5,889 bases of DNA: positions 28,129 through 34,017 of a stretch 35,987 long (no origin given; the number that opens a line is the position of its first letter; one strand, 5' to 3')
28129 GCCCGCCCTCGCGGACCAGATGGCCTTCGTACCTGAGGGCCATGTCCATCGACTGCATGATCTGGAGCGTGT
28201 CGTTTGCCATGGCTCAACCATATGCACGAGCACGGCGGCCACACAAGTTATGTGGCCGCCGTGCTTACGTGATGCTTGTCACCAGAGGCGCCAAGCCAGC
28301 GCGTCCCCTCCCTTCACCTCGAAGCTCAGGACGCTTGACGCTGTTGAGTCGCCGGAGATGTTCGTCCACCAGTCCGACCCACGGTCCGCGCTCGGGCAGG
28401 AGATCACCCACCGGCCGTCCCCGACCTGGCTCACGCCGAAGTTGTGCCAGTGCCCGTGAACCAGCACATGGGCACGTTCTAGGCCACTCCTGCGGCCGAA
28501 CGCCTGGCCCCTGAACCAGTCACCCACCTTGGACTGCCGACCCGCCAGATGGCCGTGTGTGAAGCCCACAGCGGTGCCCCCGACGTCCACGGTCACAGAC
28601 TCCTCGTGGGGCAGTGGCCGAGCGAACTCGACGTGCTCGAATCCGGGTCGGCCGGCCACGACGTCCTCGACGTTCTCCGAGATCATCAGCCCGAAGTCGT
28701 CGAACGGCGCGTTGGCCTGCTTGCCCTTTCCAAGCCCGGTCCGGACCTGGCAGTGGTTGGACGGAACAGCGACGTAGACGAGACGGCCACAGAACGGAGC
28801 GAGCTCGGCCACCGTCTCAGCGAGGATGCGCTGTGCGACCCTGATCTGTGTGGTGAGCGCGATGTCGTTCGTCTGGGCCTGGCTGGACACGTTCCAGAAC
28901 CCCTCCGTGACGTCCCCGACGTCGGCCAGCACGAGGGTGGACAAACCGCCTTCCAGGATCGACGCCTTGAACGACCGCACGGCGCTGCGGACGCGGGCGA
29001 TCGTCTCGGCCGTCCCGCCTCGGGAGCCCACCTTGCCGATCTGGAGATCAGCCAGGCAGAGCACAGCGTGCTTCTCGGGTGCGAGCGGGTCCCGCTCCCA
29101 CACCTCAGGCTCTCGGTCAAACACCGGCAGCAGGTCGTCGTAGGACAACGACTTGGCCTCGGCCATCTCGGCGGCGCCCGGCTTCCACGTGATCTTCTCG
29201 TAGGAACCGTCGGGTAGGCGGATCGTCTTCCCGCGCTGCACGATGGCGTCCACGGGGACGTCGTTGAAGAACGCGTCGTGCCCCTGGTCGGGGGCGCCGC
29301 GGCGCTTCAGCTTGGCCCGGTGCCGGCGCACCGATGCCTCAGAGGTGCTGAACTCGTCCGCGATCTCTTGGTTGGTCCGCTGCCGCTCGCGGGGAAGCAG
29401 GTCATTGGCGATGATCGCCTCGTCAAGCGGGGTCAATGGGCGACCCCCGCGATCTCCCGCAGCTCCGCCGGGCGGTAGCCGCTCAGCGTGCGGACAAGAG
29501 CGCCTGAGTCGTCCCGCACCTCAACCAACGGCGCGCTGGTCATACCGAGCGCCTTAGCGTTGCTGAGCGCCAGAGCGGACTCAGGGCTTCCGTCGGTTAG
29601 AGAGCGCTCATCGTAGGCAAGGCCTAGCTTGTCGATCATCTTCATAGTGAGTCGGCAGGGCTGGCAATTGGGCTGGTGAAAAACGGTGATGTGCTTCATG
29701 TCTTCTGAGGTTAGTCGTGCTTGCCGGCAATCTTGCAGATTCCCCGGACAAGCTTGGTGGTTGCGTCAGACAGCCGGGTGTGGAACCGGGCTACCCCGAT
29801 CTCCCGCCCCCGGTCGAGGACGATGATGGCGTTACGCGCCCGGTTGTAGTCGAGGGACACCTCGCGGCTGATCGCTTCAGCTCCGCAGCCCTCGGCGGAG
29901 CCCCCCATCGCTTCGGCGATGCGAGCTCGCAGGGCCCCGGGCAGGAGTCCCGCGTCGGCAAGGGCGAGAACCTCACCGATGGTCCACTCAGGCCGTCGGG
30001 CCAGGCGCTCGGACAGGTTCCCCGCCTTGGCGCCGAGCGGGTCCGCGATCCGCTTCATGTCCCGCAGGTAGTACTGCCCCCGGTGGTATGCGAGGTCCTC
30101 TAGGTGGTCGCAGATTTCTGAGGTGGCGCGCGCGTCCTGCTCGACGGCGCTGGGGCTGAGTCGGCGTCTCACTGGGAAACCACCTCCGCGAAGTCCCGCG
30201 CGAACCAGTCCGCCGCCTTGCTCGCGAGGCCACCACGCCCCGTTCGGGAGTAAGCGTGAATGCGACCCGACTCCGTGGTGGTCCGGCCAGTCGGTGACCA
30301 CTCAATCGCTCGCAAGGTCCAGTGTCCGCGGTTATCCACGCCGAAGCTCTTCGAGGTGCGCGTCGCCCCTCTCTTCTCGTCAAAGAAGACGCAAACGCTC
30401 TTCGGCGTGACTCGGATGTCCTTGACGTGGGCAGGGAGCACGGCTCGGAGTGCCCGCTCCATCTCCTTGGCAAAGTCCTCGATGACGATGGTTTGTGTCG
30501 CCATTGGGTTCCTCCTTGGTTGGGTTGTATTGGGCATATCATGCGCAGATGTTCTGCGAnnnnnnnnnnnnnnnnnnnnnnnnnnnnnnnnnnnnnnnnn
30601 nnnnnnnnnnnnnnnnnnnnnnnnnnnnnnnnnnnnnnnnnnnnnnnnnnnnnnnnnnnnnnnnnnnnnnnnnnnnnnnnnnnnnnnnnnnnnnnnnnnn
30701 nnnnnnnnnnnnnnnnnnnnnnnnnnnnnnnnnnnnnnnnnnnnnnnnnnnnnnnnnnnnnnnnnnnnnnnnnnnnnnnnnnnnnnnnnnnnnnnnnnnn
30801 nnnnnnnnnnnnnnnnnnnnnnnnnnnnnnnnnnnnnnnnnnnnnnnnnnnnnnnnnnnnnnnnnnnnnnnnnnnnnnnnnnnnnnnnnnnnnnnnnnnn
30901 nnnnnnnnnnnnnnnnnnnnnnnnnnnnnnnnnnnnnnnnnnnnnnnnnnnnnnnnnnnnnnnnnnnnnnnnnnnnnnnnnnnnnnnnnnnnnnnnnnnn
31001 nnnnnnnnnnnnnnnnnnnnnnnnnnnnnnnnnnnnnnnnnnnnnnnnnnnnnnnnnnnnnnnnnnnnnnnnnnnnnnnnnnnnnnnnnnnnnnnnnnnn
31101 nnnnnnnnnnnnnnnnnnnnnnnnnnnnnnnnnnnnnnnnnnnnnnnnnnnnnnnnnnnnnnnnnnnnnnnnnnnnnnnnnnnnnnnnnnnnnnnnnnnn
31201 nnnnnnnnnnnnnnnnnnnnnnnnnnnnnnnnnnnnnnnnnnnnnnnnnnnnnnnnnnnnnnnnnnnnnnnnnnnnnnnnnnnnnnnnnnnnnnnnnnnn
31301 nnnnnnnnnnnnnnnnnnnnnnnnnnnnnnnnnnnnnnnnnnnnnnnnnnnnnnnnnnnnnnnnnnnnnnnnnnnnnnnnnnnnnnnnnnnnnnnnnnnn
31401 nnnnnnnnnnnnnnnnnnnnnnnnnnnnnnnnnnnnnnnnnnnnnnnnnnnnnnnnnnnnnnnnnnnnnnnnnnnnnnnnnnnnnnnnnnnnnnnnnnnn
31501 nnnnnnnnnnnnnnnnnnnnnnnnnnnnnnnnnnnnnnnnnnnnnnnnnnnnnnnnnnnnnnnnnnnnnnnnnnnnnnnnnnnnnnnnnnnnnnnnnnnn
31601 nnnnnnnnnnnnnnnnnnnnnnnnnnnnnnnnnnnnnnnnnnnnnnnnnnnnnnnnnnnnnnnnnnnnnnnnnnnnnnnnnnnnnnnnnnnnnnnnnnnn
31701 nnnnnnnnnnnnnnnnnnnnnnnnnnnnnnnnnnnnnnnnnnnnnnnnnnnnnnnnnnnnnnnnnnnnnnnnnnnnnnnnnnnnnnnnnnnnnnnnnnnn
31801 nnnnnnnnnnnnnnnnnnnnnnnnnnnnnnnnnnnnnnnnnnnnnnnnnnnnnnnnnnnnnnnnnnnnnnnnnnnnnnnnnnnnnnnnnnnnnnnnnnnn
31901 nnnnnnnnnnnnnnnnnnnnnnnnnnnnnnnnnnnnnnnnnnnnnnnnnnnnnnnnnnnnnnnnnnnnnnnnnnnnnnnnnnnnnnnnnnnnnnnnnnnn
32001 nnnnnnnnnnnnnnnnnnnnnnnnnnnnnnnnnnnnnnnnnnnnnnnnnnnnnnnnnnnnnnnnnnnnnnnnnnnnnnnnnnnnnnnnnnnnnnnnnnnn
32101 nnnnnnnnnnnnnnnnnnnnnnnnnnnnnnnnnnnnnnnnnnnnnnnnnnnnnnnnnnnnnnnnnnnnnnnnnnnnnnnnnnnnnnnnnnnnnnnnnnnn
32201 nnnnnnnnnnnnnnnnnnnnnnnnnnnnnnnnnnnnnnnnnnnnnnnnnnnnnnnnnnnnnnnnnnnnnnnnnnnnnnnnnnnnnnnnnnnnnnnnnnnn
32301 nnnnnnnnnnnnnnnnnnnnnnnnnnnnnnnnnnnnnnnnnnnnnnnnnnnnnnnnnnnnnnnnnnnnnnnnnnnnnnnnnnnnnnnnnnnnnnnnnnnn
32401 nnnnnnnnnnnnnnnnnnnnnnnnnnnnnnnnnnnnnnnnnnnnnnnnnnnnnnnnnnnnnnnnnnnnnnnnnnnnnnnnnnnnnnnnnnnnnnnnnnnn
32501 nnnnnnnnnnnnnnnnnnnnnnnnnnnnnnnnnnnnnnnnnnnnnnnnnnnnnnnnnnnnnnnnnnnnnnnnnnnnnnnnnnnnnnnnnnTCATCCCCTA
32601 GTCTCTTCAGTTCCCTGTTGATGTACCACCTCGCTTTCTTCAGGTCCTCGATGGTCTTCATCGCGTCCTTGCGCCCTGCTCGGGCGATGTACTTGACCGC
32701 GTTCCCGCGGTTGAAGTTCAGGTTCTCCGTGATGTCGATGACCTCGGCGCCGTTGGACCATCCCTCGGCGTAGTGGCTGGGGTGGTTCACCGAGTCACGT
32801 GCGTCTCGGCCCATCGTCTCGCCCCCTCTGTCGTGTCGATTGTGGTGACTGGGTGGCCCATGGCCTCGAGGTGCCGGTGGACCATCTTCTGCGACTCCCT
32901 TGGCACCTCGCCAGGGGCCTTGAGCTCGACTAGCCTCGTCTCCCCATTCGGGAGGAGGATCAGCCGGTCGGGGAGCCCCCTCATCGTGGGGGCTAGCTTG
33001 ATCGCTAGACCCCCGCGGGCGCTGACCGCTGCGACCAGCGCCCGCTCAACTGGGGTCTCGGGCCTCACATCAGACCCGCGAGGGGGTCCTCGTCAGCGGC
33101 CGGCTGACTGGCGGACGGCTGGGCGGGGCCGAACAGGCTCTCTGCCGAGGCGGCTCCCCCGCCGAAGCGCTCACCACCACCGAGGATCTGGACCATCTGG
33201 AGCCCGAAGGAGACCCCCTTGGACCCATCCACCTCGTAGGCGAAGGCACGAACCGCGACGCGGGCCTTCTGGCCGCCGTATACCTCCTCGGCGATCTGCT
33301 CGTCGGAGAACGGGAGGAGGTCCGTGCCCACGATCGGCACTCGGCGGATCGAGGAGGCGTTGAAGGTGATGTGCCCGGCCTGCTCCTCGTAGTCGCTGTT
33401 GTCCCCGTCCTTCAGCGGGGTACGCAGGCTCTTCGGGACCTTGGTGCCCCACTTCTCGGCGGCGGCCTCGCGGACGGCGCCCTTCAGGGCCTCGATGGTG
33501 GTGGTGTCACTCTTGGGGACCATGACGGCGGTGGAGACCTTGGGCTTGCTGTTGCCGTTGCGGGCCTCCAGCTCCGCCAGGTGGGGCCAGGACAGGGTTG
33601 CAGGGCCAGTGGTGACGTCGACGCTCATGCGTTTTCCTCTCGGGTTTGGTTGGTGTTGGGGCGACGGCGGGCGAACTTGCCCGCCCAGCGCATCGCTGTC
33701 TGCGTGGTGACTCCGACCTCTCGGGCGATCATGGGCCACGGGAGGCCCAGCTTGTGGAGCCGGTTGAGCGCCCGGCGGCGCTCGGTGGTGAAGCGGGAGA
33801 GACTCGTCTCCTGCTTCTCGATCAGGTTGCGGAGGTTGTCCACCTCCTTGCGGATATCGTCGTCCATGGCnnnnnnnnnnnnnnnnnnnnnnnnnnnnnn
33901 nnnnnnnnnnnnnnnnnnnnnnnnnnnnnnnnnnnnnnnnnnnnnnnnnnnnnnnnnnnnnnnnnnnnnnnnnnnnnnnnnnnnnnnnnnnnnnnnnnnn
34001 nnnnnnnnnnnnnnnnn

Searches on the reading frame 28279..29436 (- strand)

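Call 9: search_protein_families(library=pfam, proteins=[window:28279-29436:-], max_evalue=0.01)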
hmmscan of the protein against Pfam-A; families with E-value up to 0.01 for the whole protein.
window:28279-29436:- (385 aa): 1 family
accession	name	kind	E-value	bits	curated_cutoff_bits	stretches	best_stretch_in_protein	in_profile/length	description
PF12850.12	Metallophos_2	-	0.00027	21.4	27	1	271-345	67-130/154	Calcineurin-like phosphoesterase superfamily domain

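Call 33: search_protein_families(library=phrogs, proteins=[window:28279-29436:-], max_evalue=0.001)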
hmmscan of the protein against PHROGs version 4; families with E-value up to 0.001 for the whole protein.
window:28279-29436:- (385 aa): 1 family
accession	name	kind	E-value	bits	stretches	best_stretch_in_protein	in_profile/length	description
phrog_284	-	DNA, RNA and nucleotide metabolism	2.6e-52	179.1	1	20-376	20-383/398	exonuclease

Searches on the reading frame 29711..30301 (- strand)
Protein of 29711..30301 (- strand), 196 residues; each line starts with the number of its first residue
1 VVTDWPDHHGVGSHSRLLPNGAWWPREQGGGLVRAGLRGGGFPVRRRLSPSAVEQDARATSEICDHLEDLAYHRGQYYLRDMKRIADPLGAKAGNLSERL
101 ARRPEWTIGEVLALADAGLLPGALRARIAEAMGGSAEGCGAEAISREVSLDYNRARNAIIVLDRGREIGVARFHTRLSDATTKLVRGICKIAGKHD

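Call 33: search_protein_families(library=phrogs, proteins=[window:29711-30301:-], max_evalue=0.001)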
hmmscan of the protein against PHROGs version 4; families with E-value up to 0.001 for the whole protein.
window:29711-30301:- (196 aa): 0 families

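Call 54: search_protein_families(library=pfam, proteins=[window:29711-30301:-], max_evalue=0.05)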
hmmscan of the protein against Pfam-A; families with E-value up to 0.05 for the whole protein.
window:29711-30301:- (196 aa): 1 family
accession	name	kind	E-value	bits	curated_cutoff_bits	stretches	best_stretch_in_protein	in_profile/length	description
PF11836.14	Phage_TAC_11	-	0.018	15.5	27.8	0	32-49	53-70/96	Phage tail tube protein, GTA-gp10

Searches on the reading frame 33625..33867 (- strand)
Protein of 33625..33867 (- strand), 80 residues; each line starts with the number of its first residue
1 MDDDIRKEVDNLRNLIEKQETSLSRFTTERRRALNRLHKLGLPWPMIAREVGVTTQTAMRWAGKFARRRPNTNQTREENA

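Call 33: search_protein_families(library=phrogs, proteins=[window:33625-33867:-], max_evalue=0.001)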
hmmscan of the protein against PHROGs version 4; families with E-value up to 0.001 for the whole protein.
window:33625-33867:- (80 aa): 0 families

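Call 54: search_protein_families(library=pfam, proteins=[window:33625-33867:-], max_evalue=0.05)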
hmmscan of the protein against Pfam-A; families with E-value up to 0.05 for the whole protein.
window:33625-33867:- (80 aa): 3 families
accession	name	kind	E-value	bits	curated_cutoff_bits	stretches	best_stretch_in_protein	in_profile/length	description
PF13384.12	HTH_23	-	0.00014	22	24.6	1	28-65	5-41/50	Homeodomain-like domain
PF13551.12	HTH_29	-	0.014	15.9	28.1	0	37-66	7-37/64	Winged helix-turn helix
PF13518.12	HTH_28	-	0.021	15.3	25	1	29-65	1-36/52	Helix-turn-helix domain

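Call 78: search_protein_families(library=ncbifam, proteins=[window:33625-33867:-], max_evalue=0.1)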
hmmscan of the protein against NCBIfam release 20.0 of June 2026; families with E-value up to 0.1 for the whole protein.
window:33625-33867:- (80 aa): 4 families
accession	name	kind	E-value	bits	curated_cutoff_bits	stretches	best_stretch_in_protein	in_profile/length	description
NF033577.2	transpos_IS481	equivalog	0.006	16.1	224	1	30-72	2-44/284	IS481 family transposase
TIGR03499.1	FlhF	equivalog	0.0065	16.5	174.15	1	3-48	111-158/286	flagellar biosynthesis GTPase FlhF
NF033550.5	transpos_ISL3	equivalog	0.021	13.9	180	1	23-75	69-121/370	ISL3 family transposase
NF007935.0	PRK10651.1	equivalog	0.099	11.8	250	0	11-58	141-187/216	two-component system response regulator NarL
